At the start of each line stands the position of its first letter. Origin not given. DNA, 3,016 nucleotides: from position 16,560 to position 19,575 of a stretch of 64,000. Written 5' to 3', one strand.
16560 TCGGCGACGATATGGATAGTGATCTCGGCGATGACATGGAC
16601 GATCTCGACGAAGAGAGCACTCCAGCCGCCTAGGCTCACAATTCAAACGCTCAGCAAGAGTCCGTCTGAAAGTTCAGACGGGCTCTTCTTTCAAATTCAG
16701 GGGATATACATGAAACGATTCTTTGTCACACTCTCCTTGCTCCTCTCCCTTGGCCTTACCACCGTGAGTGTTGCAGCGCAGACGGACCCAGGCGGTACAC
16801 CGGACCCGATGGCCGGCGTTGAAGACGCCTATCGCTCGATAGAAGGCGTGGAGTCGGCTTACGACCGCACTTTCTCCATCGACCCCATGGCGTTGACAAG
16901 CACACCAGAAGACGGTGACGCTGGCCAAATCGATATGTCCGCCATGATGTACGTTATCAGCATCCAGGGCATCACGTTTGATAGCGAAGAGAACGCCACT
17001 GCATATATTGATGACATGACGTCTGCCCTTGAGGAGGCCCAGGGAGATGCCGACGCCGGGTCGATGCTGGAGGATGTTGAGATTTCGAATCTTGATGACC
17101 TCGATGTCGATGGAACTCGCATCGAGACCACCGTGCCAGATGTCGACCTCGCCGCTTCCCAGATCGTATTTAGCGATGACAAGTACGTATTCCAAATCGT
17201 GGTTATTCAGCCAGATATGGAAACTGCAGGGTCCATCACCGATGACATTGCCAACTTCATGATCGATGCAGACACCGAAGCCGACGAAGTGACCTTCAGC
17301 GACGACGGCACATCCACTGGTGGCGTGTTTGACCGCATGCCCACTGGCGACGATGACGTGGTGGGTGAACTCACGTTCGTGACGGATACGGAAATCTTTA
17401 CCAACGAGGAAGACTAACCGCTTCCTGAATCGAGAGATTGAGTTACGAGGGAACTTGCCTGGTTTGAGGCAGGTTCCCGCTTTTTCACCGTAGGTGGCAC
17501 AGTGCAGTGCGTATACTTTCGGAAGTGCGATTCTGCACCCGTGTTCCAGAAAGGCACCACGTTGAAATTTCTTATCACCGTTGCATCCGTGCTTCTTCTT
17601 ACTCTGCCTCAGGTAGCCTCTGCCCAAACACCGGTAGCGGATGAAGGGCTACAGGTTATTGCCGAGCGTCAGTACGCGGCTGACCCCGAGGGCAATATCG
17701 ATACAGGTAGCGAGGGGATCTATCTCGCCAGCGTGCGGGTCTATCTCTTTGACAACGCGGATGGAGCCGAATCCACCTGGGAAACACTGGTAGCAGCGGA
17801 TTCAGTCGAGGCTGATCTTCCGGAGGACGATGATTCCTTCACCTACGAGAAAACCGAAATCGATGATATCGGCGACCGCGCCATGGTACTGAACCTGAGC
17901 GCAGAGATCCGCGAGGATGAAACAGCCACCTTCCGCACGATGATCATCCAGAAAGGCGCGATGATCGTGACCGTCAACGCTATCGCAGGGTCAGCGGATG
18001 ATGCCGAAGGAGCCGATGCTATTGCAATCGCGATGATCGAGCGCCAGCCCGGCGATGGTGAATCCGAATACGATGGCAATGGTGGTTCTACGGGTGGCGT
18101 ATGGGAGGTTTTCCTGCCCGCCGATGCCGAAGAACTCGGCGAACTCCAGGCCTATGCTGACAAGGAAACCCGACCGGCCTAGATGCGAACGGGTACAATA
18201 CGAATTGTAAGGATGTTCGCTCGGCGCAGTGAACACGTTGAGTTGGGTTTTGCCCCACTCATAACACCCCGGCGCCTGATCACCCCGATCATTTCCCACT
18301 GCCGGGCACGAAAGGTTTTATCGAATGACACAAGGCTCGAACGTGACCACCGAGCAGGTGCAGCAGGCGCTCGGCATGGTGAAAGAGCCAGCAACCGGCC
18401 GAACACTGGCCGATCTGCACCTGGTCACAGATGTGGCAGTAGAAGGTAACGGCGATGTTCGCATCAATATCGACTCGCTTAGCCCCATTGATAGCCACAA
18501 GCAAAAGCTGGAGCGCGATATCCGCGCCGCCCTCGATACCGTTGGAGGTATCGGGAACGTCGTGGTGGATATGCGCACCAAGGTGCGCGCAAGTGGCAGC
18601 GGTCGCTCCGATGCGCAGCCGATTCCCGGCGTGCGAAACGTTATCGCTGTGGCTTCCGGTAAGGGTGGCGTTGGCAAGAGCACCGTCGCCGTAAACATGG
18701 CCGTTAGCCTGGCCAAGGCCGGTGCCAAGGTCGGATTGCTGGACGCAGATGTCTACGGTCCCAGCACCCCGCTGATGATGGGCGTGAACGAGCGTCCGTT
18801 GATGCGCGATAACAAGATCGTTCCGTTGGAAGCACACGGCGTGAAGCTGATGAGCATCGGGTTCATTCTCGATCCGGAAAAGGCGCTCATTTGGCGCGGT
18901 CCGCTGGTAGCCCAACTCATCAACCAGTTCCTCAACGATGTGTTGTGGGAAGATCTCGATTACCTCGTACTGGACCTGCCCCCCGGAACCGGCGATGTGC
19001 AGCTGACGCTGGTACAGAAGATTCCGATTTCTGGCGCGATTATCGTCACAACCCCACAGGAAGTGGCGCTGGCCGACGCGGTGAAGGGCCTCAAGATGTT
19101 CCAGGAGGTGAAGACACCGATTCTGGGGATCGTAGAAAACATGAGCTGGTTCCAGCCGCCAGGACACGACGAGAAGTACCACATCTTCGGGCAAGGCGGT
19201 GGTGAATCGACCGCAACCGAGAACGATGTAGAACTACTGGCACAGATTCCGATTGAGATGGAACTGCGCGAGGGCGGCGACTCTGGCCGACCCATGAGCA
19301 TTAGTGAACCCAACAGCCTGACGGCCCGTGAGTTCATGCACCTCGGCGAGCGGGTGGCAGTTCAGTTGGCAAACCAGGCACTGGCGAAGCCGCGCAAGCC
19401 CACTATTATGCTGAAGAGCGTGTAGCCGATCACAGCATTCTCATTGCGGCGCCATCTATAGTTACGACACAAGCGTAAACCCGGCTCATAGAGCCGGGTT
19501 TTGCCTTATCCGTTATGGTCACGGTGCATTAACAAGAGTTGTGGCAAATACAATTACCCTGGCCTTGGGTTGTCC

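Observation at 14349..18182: Tandem array of four genes encoding five copies of an unassigned secreted acidic domain ending in G-[ST]-[ST]-G-G-x-[WF]-[DE]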

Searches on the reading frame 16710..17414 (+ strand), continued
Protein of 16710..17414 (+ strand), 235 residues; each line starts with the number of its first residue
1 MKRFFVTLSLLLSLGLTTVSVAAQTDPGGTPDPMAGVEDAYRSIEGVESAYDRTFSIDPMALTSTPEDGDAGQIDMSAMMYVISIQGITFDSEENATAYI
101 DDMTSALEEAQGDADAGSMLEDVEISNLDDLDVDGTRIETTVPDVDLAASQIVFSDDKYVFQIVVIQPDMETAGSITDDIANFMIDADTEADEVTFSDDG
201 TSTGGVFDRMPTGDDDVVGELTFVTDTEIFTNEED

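Call 86: search_protein_families(library=pfam, proteins=[L010:2601-4949:-, L010:5166-7514:-, L011:5201-7549:-, L012:1-1571:-, L012:6877-8184:-, L012:8165-9088:+, L009:3962-5374:-, L019:11574-12779:-, L010:11724-12725:-, L019:7534-8241:+], max_evalue=0.001)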
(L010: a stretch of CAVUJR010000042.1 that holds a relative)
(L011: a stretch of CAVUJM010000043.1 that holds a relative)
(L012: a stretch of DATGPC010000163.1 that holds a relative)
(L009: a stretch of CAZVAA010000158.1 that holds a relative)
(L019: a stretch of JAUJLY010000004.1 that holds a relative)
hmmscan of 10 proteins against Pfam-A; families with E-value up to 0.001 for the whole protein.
L010:2601-4949:- (782 aa): 2 families
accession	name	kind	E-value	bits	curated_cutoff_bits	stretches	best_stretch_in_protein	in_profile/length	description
PF03176.21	MMPL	-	1.1e-85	287.9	20.5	2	57-395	11-331/333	MMPL family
PF00873.25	ACR_tran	-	3.4e-05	22.2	28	1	205-350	340-489/1021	AcrB/AcrD/AcrF family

L010:5166-7514:- (782 aa): 2 families
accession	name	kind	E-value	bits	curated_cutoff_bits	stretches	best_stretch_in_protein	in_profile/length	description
PF03176.21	MMPL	-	1.4e-80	271.2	20.5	2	123-407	63-331/333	MMPL family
PF00873.25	ACR_tran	-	4.2e-06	25.2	28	1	217-370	345-499/1021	AcrB/AcrD/AcrF family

L011:5201-7549:- (782 aa): 2 families
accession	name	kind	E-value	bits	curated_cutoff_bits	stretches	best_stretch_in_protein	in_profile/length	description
PF03176.21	MMPL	-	8.2e-81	272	20.5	2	121-407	61-331/333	MMPL family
PF00873.25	ACR_tran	-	1.5e-05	23.3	28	1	218-419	346-540/1021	AcrB/AcrD/AcrF family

L012:1-1571:- (523 aa): 2 families
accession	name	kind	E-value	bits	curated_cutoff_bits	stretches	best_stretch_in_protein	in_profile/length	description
PF03176.21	MMPL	-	2.4e-49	168.5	20.5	1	81-397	36-331/333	MMPL family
PF00873.25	ACR_tran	-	3.9e-08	31.9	28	1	204-406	340-537/1021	AcrB/AcrD/AcrF family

L012:6877-8184:- (435 aa): 4 families
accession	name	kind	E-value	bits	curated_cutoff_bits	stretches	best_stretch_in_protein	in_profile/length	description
PF08028.16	Acyl-CoA_dh_2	-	1.7e-18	67.6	22.7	1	290-411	2-126/134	Acyl-CoA dehydrogenase, C-terminal domain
PF00441.29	Acyl-CoA_dh_1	-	2.1e-15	57.6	22.4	1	289-410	16-130/150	Acyl-CoA dehydrogenase, C-terminal domain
PF02770.24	Acyl-CoA_dh_M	-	1.3e-14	54.6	33.3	1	173-268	3-97/97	Acyl-CoA dehydrogenase, middle domain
PF02771.21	Acyl-CoA_dh_N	-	5.5e-14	52.9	22.9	1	55-143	1-90/113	Acyl-CoA dehydrogenase, N-terminal domain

L012:8165-9088:+ (307 aa): 1 family
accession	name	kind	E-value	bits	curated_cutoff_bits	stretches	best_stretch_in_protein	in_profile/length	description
PF18884.5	TSP3_bac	-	3.2e-40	136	25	6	231-252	1-21/22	Bacterial TSP3 repeat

L009:3962-5374:- (470 aa): 4 families
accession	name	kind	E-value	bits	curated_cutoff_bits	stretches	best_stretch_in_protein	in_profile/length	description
PF08028.16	Acyl-CoA_dh_2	-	3.7e-15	56.8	22.7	1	260-381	2-126/134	Acyl-CoA dehydrogenase, C-terminal domain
PF02770.24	Acyl-CoA_dh_M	-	5.7e-14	52.5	33.3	1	141-238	2-97/97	Acyl-CoA dehydrogenase, middle domain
PF00441.29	Acyl-CoA_dh_1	-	7.6e-14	52.5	22.4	1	261-380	18-130/150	Acyl-CoA dehydrogenase, C-terminal domain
PF02771.21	Acyl-CoA_dh_N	-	1.5e-12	48.3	22.9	1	24-115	1-92/113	Acyl-CoA dehydrogenase, N-terminal domain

L019:11574-12779:- (401 aa): 4 families
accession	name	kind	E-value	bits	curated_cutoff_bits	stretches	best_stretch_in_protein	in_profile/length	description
PF08028.16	Acyl-CoA_dh_2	-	1.9e-16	61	22.7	1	257-378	2-126/134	Acyl-CoA dehydrogenase, C-terminal domain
PF00441.29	Acyl-CoA_dh_1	-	3.7e-15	56.8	22.4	1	259-377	19-130/150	Acyl-CoA dehydrogenase, C-terminal domain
PF02770.24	Acyl-CoA_dh_M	-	4.7e-15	56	33.3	1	138-235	2-97/97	Acyl-CoA dehydrogenase, middle domain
PF02771.21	Acyl-CoA_dh_N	-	6.6e-13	49.5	22.9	1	21-109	1-90/113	Acyl-CoA dehydrogenase, N-terminal domain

L010:11724-12725:- (333 aa): 0 families

L019:7534-8241:+ (235 aa): 0 families

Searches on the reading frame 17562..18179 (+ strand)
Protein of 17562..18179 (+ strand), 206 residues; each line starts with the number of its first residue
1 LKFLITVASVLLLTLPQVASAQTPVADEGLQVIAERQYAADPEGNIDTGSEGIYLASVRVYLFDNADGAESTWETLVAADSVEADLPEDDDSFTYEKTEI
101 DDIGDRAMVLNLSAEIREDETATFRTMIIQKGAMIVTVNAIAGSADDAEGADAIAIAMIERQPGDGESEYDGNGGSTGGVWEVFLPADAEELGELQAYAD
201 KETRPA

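Call 4: search_protein_families(library=pfam, proteins=[window:17562-18179:+], max_evalue=10)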
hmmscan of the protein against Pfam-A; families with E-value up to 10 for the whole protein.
window:17562-18179:+ (206 aa): 1 family
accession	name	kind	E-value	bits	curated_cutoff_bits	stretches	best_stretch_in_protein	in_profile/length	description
PF18213.6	SUB1_ProdP9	-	0.12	12.6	25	1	88-136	23-72/80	SUB1 protease Prodomain ProdP9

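Call 5: search_protein_families(library=ncbifam, proteins=[window:17562-18179:+], max_evalue=10)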
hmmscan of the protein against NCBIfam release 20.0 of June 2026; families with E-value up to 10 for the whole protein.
window:17562-18179:+ (206 aa): 0 families

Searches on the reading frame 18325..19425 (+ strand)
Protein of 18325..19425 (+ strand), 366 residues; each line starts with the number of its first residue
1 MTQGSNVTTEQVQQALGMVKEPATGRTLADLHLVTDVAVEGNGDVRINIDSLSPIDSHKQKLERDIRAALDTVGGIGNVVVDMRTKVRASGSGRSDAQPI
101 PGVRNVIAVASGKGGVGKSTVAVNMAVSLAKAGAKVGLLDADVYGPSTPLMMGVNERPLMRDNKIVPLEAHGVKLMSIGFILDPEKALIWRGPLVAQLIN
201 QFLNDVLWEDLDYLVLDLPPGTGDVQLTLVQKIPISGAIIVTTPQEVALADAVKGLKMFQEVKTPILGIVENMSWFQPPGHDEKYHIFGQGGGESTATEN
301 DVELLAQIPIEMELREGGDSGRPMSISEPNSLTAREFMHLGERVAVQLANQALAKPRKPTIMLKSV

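Call 60: search_protein_families(library=pfam, proteins=[window:18325-19425:+], max_evalue=0.001)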
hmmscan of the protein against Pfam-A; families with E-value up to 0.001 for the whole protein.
window:18325-19425:+ (366 aa): 8 families
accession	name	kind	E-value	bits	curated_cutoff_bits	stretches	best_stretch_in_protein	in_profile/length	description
PF10609.15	ParA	-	4.4e-99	331.3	27.1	1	103-344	2-245/246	NUBPL iron-transfer P-loop NTPase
PF01656.29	CbiA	-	1.9e-13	50.9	25.4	1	107-272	1-81/125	CobQ/CobB/MinD/ParA nucleotide binding domain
PF13614.12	AAA_31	-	6e-12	46.3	27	1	105-149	2-46/177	AAA domain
PF01883.24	FeS_assembly_P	-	3.1e-10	40.6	23.5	1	10-79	2-71/73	Iron-sulfur cluster assembly protein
PF09140.17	MipZ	-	2.4e-08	34.1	20.7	1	106-170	2-64/262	ATPase MipZ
PF00142.24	Fer4_NifH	-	1.7e-05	24.9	25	1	111-155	6-50/271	4Fe-4S iron sulfur cluster binding proteins, NifH/frxC family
PF02374.21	ArsA_ATPase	-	0.00012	21.8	24.3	1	109-142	5-38/305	Anion-transporting ATPase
PF07015.17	VirC1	-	0.00016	21.5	24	0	105-146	2-43/231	VirC1 protein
